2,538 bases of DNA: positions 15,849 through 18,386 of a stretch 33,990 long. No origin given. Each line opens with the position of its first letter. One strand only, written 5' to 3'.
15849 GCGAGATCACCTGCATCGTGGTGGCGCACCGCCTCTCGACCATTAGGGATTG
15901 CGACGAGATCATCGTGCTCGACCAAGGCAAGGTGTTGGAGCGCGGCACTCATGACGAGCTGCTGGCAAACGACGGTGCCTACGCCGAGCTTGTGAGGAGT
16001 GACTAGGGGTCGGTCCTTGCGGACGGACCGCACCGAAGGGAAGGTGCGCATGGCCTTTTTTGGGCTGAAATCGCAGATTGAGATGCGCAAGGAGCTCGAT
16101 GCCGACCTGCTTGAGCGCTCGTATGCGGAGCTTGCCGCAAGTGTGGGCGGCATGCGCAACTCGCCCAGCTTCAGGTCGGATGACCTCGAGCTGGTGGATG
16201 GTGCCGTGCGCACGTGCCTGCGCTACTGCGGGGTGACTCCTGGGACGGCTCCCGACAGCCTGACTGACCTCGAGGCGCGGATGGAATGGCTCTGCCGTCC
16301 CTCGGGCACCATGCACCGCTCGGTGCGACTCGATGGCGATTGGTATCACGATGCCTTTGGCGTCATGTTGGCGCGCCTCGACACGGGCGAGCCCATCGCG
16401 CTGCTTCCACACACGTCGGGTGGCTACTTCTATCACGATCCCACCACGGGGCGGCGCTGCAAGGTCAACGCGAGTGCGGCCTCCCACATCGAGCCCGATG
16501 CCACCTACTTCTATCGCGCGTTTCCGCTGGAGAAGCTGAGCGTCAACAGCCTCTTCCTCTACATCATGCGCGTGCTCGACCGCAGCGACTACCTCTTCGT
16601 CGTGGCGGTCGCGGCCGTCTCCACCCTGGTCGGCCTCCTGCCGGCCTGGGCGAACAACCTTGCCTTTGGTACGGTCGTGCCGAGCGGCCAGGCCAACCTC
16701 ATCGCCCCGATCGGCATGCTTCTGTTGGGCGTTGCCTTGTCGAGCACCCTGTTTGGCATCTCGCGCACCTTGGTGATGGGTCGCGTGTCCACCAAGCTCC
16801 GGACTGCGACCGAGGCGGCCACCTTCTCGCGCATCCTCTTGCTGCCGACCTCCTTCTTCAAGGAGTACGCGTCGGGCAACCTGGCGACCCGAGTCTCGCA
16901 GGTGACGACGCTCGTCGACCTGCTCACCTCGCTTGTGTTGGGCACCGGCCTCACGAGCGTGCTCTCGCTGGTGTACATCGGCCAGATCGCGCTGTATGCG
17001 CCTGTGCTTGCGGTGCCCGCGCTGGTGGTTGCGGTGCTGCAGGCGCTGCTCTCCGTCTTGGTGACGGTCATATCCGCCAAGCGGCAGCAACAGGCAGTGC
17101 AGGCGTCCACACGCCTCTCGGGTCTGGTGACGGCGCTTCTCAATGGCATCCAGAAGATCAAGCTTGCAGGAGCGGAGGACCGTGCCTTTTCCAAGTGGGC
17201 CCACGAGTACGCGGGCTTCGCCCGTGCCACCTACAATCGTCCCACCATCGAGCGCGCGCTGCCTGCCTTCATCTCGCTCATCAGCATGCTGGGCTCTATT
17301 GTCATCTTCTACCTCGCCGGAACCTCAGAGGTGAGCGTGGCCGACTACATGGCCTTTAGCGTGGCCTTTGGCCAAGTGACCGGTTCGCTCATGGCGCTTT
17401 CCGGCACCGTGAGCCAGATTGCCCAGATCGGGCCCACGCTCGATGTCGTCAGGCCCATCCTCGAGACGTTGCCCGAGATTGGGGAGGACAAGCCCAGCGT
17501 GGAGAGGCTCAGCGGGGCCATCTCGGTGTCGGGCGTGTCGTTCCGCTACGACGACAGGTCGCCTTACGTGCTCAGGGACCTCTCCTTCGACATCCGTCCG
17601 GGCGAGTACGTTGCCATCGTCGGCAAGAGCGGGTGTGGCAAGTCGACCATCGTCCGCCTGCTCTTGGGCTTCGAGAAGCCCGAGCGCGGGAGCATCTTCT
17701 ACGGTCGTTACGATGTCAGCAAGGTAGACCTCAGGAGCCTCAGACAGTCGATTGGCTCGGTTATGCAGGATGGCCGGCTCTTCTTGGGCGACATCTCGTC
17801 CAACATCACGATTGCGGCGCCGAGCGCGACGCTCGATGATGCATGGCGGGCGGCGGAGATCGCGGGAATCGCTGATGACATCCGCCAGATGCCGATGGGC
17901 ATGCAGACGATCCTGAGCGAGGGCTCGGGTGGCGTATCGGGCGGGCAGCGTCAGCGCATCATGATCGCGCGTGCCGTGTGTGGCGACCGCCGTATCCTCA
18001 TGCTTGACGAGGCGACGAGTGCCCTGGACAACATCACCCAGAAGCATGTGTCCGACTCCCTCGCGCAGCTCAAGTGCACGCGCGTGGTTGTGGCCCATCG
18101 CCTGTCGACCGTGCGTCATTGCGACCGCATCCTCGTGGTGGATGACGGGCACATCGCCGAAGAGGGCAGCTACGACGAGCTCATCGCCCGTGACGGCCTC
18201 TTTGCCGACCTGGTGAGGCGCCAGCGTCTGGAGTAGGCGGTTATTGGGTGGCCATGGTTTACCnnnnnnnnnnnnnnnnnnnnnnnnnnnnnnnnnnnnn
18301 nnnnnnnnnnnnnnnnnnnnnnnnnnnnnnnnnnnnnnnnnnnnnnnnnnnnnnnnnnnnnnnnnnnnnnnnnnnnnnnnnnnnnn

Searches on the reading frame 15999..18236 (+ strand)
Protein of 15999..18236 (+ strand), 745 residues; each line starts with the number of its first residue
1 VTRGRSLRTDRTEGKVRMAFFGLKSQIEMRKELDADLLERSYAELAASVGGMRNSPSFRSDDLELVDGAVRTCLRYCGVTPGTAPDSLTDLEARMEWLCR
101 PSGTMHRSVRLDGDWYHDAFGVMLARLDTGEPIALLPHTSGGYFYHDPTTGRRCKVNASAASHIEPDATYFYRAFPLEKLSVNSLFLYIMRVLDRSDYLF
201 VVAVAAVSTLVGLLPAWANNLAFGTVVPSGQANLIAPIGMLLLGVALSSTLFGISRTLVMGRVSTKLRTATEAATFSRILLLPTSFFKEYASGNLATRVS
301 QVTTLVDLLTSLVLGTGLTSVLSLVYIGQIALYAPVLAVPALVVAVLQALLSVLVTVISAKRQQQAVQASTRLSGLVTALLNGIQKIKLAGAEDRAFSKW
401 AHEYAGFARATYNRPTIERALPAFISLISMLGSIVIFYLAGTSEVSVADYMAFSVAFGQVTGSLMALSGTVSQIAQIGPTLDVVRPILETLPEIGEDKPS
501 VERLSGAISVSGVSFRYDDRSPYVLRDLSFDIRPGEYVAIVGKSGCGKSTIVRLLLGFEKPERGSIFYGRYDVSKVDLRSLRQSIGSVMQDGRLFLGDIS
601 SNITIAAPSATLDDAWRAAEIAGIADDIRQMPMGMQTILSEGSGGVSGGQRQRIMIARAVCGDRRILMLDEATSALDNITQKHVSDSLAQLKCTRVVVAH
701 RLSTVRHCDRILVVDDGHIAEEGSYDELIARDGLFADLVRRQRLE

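Call 6: search_protein_families(library=pfam, proteins=[window:15999-18236:+], max_evalue=0.01)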
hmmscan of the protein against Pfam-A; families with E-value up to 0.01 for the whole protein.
window:15999-18236:+ (745 aa): 5 families
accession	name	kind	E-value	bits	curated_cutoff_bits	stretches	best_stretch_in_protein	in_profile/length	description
PF00005.33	ABC_tran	-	2.7e-29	102.9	25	1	525-674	1-137/137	ABC transporter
PF00664.28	ABC_membrane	-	2.2e-23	83.8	28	1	200-464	3-274/274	ABC transporter transmembrane region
PF02463.25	SMC_N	-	8.1e-05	22.6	40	0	646-714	137-211/220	RecF/RecN/SMC N terminal domain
PF13191.12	AAA_16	-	0.00029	21.8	32.6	1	534-680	24-104/167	AAA ATPase domain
PF13401.12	AAA_22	-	0.0086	16.8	27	0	538-587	8-56/130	AAA domain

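Call 7: search_protein_families(library=ncbifam, proteins=[window:15999-18236:+], max_evalue=0.01)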
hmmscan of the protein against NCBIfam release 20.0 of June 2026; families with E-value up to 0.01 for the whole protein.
window:15999-18236:+ (745 aa): 188 families (the best 25 are shown)
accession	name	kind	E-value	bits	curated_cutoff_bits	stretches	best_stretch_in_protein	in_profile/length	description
TIGR03797.1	NHLM_micro_ABC2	equivalog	5e-212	706.1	709.4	1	86-742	26-685/686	NHLP bacteriocin export ABC transporter permease/ATPase subunit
TIGR03796.1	NHLM_micro_ABC1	equivalog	7.5e-99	331.8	853.3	1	197-740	155-710/710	NHLP family bacteriocin export ABC transporter peptidase/permease/ATPase subunit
TIGR01846.1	type_I_sec_HlyB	subfamily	7.6e-99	331.9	725.55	1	238-742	181-692/694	type I secretion system permease/ATPase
TIGR02203.1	MsbA_lipidA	equivalog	2.7e-87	293.6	602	1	201-741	24-568/572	lipid A export permease/ATP-binding protein MsbA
TIGR03375.1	type_I_sec_LssB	subfamily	2.1e-84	284.1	693.1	1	240-730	190-690/696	type I secretion system permease/ATPase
NF010178.0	PRK13657.1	equivalog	5.8e-80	269.4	733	1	185-744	6-572/588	glucan ABC transporter ATP-binding protein/ permease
TIGR02204.1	MsbA_rel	hypoth_equivalog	4.9e-78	263.2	780.4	1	212-742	36-575/576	ABC transporter, permease/ATP-binding protein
TIGR01193.1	bacteriocin_ABC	subfamily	6.8e-77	259.6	523.85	1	178-740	137-707/708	peptide cleavage/export ABC transporter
NF045513.1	HepA_fam_ABC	equivalog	1e-73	248.8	725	1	233-735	93-602/610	heterocyst formation ABC transporter subunit HepA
NF052233.1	CphA_assoc_ABC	equivalog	2.9e-71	240.8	880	1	240-742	234-743/766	cyanophycin metabolism-associated ABC transporter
NF008381.0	PRK11176.1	equivalog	5.3e-68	229.8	867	1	234-742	63-579/582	lipid A ABC transporter ATP-binding protein/permease MsbA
TIGR00958.1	3a01208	subfamily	6.6e-64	216.4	874.6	1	235-739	201-711/711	antigen peptide transporter 2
TIGR01192.1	chvA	subfamily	1.1e-59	202.6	585.4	1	189-742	10-570/585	glucan export ABC transporter ATP-binding protein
TIGR01842.1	type_I_sec_PrtD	subfamily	1.5e-59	202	510.15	1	202-730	12-542/544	type I secretion system permease/ATPase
TIGR02857.1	CydD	equivalog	3.2e-59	201.3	435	2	488-714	301-529/529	thiol reductant ABC exporter subunit CydD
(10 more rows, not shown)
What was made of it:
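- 15999..18236 (+): ABC2: permease/ATPase partner without a peptidase domain. TIGR03797 at 706.1 bits against a cutoff of 709.4 (call 7).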
